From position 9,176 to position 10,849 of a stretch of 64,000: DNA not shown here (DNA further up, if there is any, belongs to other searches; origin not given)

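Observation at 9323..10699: The aroA slot is occupied by an EPSP-synthase-fold protein with most substrate-binding and catalytic residues replaced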

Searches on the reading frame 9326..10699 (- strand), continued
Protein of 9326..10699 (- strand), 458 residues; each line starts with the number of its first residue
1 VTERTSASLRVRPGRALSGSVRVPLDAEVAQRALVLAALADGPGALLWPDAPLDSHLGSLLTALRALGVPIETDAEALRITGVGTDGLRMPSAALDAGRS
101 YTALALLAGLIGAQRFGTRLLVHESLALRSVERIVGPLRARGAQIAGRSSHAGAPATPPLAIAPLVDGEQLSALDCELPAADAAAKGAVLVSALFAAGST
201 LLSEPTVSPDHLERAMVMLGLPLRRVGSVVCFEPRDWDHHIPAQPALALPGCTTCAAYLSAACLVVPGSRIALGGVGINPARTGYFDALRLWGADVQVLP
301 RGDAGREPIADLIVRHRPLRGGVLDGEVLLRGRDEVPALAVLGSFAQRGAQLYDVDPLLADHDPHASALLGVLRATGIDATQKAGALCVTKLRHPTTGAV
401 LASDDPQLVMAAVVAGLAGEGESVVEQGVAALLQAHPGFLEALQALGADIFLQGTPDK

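Call 7: find_homologous_proteins(query=window:9326-10699:-, max_evalue=0.001)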
Query window:9326-10699:- (458 aa): 371 proteins with E <= 0.001 among 8000 candidates; the best 120 are listed.
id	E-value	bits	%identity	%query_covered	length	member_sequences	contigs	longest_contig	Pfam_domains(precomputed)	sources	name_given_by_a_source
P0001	5.6e-287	970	100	100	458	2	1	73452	PF00275.26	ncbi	ncbi:MAG TPA: hypothetical protein VF331_18405 [Polyangiales bacterium]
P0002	1.6e-140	487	56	99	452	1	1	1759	PF00275.26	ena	-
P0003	4.2e-135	469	55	97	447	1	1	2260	PF00275.26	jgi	jgi:3-phosphoshikimate 1-carboxyvinyltransferase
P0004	1.2e-130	455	54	99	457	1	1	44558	PF00275.26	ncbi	-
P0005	1.1e-119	418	54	95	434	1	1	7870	PF00275.26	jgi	jgi:3-phosphoshikimate 1-carboxyvinyltransferase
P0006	2.4e-119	417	53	97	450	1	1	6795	PF00275.26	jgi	jgi:3-phosphoshikimate 1-carboxyvinyltransferase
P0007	1.3e-116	408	52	97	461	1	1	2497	PF00275.26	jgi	jgi:3-phosphoshikimate 1-carboxyvinyltransferase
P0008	1.7e-116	408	51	98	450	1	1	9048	PF00275.26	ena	-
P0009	3.9e-116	407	51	97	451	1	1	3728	PF00275.26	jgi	jgi:3-phosphoshikimate 1-carboxyvinyltransferase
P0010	9.6e-116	405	52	98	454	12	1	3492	PF00275.26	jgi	jgi:3-phosphoshikimate 1-carboxyvinyltransferase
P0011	2.3e-114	401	54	97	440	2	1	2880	PF00275.26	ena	-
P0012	2.4e-112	394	53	93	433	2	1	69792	PF00275.26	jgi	jgi:3-phosphoshikimate 1-carboxyvinyltransferase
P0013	6.9e-111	389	51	98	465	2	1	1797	PF00275.26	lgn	-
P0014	1.6e-109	385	47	97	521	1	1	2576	PF00275.26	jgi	jgi:3-phosphoshikimate 1-carboxyvinyltransferase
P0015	6.6e-105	370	49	97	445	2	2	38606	PF00275.26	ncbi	-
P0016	7.2e-103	363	49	99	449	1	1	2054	PF00275.26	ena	-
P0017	4.0e-98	347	54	72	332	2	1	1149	PF00275.26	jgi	jgi:3-phosphoshikimate 1-carboxyvinyltransferase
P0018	1.6e-95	339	45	97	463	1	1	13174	PF00275.26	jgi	jgi:3-phosphoshikimate 1-carboxyvinyltransferase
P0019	5.3e-92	327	44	97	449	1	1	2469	PF00275.26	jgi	jgi:3-phosphoshikimate 1-carboxyvinyltransferase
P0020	7.1e-92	327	46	99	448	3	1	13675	PF00275.26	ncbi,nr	ncbi:MAG: 3-phosphoshikimate 1-carboxyvinyltransferase [Sandaracinaceae bacterium]|nr:3-phosphoshiki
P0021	1.1e-88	316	44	97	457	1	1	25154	PF00275.26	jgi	jgi:3-phosphoshikimate 1-carboxyvinyltransferase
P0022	7.0e-88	314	44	97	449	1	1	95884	PF00275.26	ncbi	-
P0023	1.6e-87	312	43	97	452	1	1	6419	PF00275.26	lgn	-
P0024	2.7e-87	312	42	95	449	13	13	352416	PF00275.26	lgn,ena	-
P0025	1.0e-86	310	44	97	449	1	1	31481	PF00275.26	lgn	-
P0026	2.3e-86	309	43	98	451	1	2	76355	PF00275.26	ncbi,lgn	-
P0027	3.1e-86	308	42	99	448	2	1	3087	PF00275.26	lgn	-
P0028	3.5e-86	308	43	99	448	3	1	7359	PF00275.26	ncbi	-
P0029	1.1e-85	306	42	99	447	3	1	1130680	PF00275.26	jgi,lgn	jgi:3-phosphoshikimate 1-carboxyvinyltransferase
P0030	1.1e-85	306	42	97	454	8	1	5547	PF00275.26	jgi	jgi:3-phosphoshikimate 1-carboxyvinyltransferase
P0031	1.6e-85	306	43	98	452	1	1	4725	PF00275.26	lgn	-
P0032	3.4e-85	305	43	97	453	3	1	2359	PF00275.26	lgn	-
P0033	1.2e-84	303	45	97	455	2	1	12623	PF00275.26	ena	-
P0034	3.7e-84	301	42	99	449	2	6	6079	PF00275.26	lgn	-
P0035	6.4e-84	301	41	97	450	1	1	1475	PF00275.26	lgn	-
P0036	6.6e-84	300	45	97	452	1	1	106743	PF00275.26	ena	-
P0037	1.7e-83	299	41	96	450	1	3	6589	PF00275.26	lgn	-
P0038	9.9e-83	297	41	97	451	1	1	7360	PF00275.26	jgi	jgi:3-phosphoshikimate 1-carboxyvinyltransferase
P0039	9.9e-83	297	41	97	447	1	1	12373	PF00275.26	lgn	-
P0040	1.4e-82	296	45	97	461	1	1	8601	PF00275.26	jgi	jgi:3-phosphoshikimate 1-carboxyvinyltransferase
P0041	5.9e-82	294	41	97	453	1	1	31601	PF00275.26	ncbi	-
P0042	1.7e-81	293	42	96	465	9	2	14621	PF00275.26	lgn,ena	-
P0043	4.8e-81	291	44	98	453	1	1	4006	PF00275.26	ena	-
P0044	8.5e-81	290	43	97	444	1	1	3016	PF00275.26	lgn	-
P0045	2.5e-80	289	43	98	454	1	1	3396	PF00275.26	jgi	jgi:5-enolpyruvylshikimate-3-phosphate synthase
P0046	3.6e-80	288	42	98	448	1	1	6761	PF00275.26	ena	-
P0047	4.1e-80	288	40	97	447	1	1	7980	PF00275.26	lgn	-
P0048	5.6e-80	288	43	97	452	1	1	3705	PF00275.26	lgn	-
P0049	2.3e-79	286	43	97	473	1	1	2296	PF00275.26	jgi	jgi:3-phosphoshikimate 1-carboxyvinyltransferase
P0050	3.2e-79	285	44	98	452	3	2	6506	PF00275.26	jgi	jgi:3-phosphoshikimate 1-carboxyvinyltransferase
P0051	5.2e-79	284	41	97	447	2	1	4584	PF00275.26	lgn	-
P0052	6.4e-79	284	39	97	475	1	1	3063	PF00275.26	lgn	-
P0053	1.0e-78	283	42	93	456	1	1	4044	PF00275.26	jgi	jgi:3-phosphoshikimate 1-carboxyvinyltransferase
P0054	1.1e-78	283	38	97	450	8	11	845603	PF00275.26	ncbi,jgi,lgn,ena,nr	ncbi:MAG: 3-phosphoshikimate 1-carboxyvinyltransferase [Sandaracinaceae bacterium]|jgi:3-phosphoshik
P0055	1.8e-78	283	39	98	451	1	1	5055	PF00275.26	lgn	-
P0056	2.5e-77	279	42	91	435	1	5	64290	PF00275.26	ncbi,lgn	-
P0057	4.6e-77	278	41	95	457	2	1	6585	PF00275.26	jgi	-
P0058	6.2e-77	278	37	97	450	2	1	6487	PF00275.26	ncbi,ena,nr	ncbi:MAG: 3-phosphoshikimate 1-carboxyvinyltransferase [Myxococcales bacterium]|nr:3-phosphoshikimat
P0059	5.8e-76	274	39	96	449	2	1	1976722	PF00275.26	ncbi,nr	ncbi:MAG: 3-phosphoshikimate 1-carboxyvinyltransferase [Sandaracinaceae bacterium]|nr:3-phosphoshiki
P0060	6.3e-76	274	37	97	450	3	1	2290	PF00275.26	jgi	jgi:3-phosphoshikimate 1-carboxyvinyltransferase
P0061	3.0e-75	272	37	97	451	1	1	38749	PF00275.26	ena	-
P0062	4.6e-75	271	39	96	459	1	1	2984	PF00275.26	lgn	-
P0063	5.1e-75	271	41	96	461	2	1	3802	PF00275.26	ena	-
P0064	6.6e-75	271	38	93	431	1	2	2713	PF00275.26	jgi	jgi:3-phosphoshikimate 1-carboxyvinyltransferase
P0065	9.5e-75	270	40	98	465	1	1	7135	PF00275.26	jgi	jgi:3-phosphoshikimate 1-carboxyvinyltransferase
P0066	1.3e-74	270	41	97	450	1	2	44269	PF00275.26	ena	-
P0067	3.6e-74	268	42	98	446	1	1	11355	PF00275.26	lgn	-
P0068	6.3e-74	268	37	93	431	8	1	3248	PF00275.26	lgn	-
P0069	3.7e-73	265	37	97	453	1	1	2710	PF00275.26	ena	-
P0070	3.7e-72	262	39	95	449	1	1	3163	PF00275.26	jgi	jgi:3-phosphoshikimate 1-carboxyvinyltransferase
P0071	5.7e-72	261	38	95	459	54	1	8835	PF00275.26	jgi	jgi:3-phosphoshikimate 1-carboxyvinyltransferase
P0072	1.6e-71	260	38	95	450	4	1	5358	PF00275.26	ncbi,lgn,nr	ncbi:MAG: 3-phosphoshikimate 1-carboxyvinyltransferase [Polyangiaceae bacterium]|nr:3-phosphoshikima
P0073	1.3e-70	257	40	95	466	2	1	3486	PF00275.26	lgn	-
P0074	2.2e-70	256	40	96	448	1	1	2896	PF00275.26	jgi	jgi:3-phosphoshikimate 1-carboxyvinyltransferase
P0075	2.8e-70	256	40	97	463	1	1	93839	PF00275.26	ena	-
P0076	6.6e-70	254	41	97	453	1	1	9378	PF00275.26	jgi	jgi:3-phosphoshikimate 1-carboxyvinyltransferase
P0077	6.3e-69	251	40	98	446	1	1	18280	PF00275.26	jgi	jgi:3-phosphoshikimate 1-carboxyvinyltransferase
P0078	2.3e-68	249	38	95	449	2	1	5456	PF00275.26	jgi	jgi:3-phosphoshikimate 1-carboxyvinyltransferase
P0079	4.6e-68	248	38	95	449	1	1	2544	PF00275.26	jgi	jgi:3-phosphoshikimate 1-carboxyvinyltransferase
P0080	2.6e-67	246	39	97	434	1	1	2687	PF00275.26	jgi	jgi:3-phosphoshikimate 1-carboxyvinyltransferase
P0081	3.1e-67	246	39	97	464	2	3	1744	PF00275.26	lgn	-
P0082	4.3e-67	245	37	93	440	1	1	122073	PF00275.26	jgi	jgi:3-phosphoshikimate 1-carboxyvinyltransferase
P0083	1.4e-66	243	38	97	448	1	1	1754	PF00275.26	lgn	-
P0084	1.6e-66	243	37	95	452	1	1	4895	PF00275.26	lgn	-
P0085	2.8e-66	242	36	98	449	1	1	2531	PF00275.26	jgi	jgi:3-phosphoshikimate 1-carboxyvinyltransferase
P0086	2.8e-66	242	36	96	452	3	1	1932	PF00275.26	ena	-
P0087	1.2e-64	237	38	95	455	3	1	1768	PF00275.26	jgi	jgi:3-phosphoshikimate 1-carboxyvinyltransferase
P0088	1.7e-64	237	38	95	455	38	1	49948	PF00275.26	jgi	-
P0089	3.0e-64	236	38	97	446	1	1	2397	PF00275.26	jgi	jgi:3-phosphoshikimate 1-carboxyvinyltransferase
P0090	2.1e-63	233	39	95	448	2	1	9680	PF00275.26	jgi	jgi:3-phosphoshikimate 1-carboxyvinyltransferase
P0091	3.4e-63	232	38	95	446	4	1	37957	PF00275.26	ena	-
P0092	6.2e-61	225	39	96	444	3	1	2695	PF00275.26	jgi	jgi:3-phosphoshikimate 1-carboxyvinyltransferase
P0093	1.2e-60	224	36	96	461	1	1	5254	PF00275.26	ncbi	-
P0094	3.3e-60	222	40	97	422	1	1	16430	PF00275.26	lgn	-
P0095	6.5e-60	221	36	97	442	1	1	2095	PF00275.26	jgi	jgi:3-phosphoshikimate 1-carboxyvinyltransferase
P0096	9.5e-60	221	36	95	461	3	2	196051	PF00275.26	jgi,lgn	jgi:3-phosphoshikimate 1-carboxyvinyltransferase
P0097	3.9e-59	219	38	97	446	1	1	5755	PF00275.26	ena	-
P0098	2.0e-58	216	37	95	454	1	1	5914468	PF00275.26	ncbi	ncbi:MAG: 3-phosphoshikimate 1-carboxyvinyltransferase [Minicystis sp.]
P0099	3.6e-55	206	36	97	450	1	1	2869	PF00275.26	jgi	jgi:3-phosphoshikimate 1-carboxyvinyltransferase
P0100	9.3e-55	204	42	60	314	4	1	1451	PF00275.26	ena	-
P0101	2.5e-53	200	35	97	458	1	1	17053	PF00275.26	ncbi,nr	ncbi:MAG: 3-phosphoshikimate 1-carboxyvinyltransferase [Deltaproteobacteria bacterium]|nr:3-phosphos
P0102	3.2e-53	199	36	98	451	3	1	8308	PF00275.26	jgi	jgi:3-phosphoshikimate 1-carboxyvinyltransferase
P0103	3.0e-52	196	35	97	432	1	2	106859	PF00275.26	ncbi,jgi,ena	-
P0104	3.4e-52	196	35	98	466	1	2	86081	PF00275.26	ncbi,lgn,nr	ncbi:MAG: 3-phosphoshikimate 1-carboxyvinyltransferase [Anaerolineae bacterium]|nr:3-phosphoshikimat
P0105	2.2e-51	193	35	95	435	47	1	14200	PF00275.26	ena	-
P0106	2.8e-51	193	34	96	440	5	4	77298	PF00275.26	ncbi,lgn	-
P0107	4.7e-51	192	35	97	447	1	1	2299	PF00275.26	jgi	jgi:3-phosphoshikimate 1-carboxyvinyltransferase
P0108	8.1e-51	191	36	95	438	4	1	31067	PF00275.26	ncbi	-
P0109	4.4e-50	189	36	97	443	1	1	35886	PF00275.26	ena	-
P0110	1.2e-49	188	33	94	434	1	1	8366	PF00275.26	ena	-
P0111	6.6e-49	185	37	97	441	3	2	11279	PF00275.26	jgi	jgi:3-phosphoshikimate 1-carboxyvinyltransferase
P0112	1.2e-48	184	33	94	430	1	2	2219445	PF00275.26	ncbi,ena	-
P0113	1.3e-48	184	34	97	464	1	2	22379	PF00275.26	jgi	jgi:3-phosphoshikimate 1-carboxyvinyltransferase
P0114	2.0e-48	184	36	95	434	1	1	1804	PF00275.26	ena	-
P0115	3.4e-48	183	29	96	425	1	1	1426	PF00275.26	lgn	-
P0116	7.2e-48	182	32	92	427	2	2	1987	PF00275.26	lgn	-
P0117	1.5e-47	181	32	98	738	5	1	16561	PF00275.26,PF02153.24,PF20463.4,PF03807.24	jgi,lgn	jgi:3-phosphoshikimate 1-carboxyvinyltransferase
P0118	3.6e-47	179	36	94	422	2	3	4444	PF00275.26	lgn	-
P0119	4.7e-47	179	34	94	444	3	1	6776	PF00275.26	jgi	-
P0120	8.5e-47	178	36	96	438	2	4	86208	PF00275.26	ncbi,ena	-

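Call 11: find_encoding_contigs(protein=P0001, flank=10000, max_places=3)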
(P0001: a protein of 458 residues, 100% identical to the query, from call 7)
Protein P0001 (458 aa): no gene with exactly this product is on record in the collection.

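Call 12: find_encoding_contigs(protein=P0004, flank=10000, max_places=3)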
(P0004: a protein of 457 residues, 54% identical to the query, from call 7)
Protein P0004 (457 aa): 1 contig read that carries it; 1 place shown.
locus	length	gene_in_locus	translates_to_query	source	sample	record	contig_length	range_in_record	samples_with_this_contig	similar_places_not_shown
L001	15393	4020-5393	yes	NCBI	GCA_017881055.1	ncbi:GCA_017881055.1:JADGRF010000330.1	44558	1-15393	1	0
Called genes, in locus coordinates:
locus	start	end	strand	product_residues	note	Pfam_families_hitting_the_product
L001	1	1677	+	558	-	?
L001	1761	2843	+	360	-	PF00800:PDT, PF01842:ACT (weak)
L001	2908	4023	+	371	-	-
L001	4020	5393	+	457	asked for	PF00275:EPSP_synthase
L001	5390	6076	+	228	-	PF02224:Cytidylate_kin, PF13189:Cytidylate_kin2 (weak), PF13207:AAA_17 (faint), PF13238:AAA_18 (weak)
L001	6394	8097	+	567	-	PF00575:S1, PF13509:S1_2 (faint), PF00575:S1, PF23459:S1_RRP5 (weak), PF00575:S1, PF23459:S1_RRP5 (weak), PF00575:S1, PF23459:S1_RRP5 (weak), +2 more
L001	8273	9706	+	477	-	PF01594:AI-2E_transport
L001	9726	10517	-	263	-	PF00481:PP2C (weak), PF13672:PP2C_2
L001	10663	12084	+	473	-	PF14559:TPR_19 (faint)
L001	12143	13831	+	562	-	PF00664:ABC_membrane, PF00005:ABC_tran, PF13304:AAA_21 (faint)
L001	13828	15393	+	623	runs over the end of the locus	PF00664:ABC_membrane, PF02463:SMC_N (weak), PF00005:ABC_tran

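Call 13: find_encoding_contigs(protein=P0012, flank=10000, max_places=2)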
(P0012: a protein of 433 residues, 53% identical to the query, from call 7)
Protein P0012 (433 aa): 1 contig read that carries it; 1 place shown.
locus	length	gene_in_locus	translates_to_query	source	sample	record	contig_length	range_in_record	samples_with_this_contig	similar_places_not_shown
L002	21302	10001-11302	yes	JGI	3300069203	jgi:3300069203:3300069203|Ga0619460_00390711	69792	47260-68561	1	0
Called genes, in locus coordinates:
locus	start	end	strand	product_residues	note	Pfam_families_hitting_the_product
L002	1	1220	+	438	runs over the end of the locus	-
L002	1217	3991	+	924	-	-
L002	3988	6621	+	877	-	PF01624:MutS_I, PF05188:MutS_II, PF05192:MutS_III, PF05190:MutS_IV, PF00488:MutS_V, PF27441:MutS_C (weak)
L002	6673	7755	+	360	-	PF01817:CM_2 (weak), PF00800:PDT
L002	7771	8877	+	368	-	PF00155:Aminotran_1_2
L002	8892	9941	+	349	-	-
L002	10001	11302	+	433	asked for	PF00275:EPSP_synthase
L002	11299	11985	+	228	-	PF03668:RapZ-like_N (faint), PF02224:Cytidylate_kin, PF13189:Cytidylate_kin2, PF13207:AAA_17 (weak), PF13238:AAA_18 (faint), PF13671:AAA_33 (faint)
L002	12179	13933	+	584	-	PF17092:PCB_OB (faint), PF00575:S1, PF13509:S1_2 (faint), PF00575:S1, PF23459:S1_RRP5 (weak), PF00575:S1, PF23459:S1_RRP5, PF00575:S1, +1 more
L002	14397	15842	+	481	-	PF01594:AI-2E_transport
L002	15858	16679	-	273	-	PF13672:PP2C_2, PF00481:PP2C (weak)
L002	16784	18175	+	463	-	-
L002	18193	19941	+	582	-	PF13748:ABC_membrane_3 (weak), PF00664:ABC_membrane, PF00005:ABC_tran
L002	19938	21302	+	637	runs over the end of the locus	PF00664:ABC_membrane, PF02463:SMC_N (weak), PF00005:ABC_tran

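Call 14: find_encoding_contigs(protein=P0026, flank=10000, max_places=2)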
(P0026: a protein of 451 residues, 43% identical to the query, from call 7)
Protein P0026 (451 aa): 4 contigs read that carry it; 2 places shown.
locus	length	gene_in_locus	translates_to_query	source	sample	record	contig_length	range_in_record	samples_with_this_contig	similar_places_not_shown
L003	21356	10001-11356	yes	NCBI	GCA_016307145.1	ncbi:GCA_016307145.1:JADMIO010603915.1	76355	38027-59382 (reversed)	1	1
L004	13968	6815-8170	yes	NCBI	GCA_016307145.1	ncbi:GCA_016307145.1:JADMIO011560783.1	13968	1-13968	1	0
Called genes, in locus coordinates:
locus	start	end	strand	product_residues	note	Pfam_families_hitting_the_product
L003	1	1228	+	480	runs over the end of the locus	-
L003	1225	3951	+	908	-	-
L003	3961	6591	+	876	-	PF01624:MutS_I, PF05188:MutS_II, PF05192:MutS_III, PF05190:MutS_IV, PF00488:MutS_V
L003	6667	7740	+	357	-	PF01817:CM_2 (weak), PF00800:PDT, PF01842:ACT (weak)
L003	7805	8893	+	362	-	PF00155:Aminotran_1_2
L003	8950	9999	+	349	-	-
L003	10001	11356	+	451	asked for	PF00275:EPSP_synthase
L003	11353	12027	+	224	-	PF02224:Cytidylate_kin, PF13189:Cytidylate_kin2 (weak), PF13238:AAA_18, PF13671:AAA_33 (faint), PF13207:AAA_17 (faint)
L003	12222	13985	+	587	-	PF17092:PCB_OB (faint), PF00575:S1, PF13509:S1_2 (faint), PF00575:S1, PF23459:S1_RRP5 (weak), PF00575:S1, PF23459:S1_RRP5 (weak), PF00575:S1, +1 more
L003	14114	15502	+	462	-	PF01594:AI-2E_transport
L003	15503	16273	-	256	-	PF00481:PP2C, PF13672:PP2C_2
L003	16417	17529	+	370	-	PF00089:Trypsin, PF13365:Trypsin_2, PF13180:PDZ_2 (weak), PF17820:PDZ_6 (faint)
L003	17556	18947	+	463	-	PF13432:TPR_16 (faint)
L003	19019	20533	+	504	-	-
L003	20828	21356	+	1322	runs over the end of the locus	PF00069:Pkinase, PF07714:PK_Tyr_Ser-Thr, PF13181:TPR_8 (faint), PF13191:AAA_16, PF13424:TPR_12 (weak)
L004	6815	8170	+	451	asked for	PF00275:EPSP_synthase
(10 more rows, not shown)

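Call 15: find_encoding_contigs(protein=P0036, flank=10000, max_places=2)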
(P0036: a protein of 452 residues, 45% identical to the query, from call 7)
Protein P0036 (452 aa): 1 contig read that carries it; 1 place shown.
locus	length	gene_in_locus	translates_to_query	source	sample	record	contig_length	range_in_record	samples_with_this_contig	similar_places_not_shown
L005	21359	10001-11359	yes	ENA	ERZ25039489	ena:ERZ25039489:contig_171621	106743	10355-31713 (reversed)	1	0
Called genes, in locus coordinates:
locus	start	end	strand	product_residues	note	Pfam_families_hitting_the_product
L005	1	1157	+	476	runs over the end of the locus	-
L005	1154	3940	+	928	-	-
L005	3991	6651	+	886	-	PF01624:MutS_I, PF05188:MutS_II (weak), PF05192:MutS_III, PF05190:MutS_IV, PF00488:MutS_V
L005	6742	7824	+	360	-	PF01817:CM_2 (weak), PF00800:PDT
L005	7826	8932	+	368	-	PF00155:Aminotran_1_2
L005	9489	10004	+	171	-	-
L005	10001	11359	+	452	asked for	PF00275:EPSP_synthase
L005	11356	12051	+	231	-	PF02224:Cytidylate_kin, PF13189:Cytidylate_kin2 (weak), PF13238:AAA_18 (faint)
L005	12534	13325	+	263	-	PF00575:S1, PF23459:S1_RRP5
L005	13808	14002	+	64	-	-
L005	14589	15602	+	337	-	PF01594:AI-2E_transport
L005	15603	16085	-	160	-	PF00481:PP2C (weak), PF13672:PP2C_2 (weak)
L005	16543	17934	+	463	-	PF07719:TPR_2 (faint)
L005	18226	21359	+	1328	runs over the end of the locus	PF00069:Pkinase, PF07714:PK_Tyr_Ser-Thr, PF13174:TPR_6 (faint), PF13191:AAA_16, PF00515:TPR_1 (faint), PF07719:TPR_2 (faint), PF13181:TPR_8 (faint), PF13424:TPR_12 (weak), +1 more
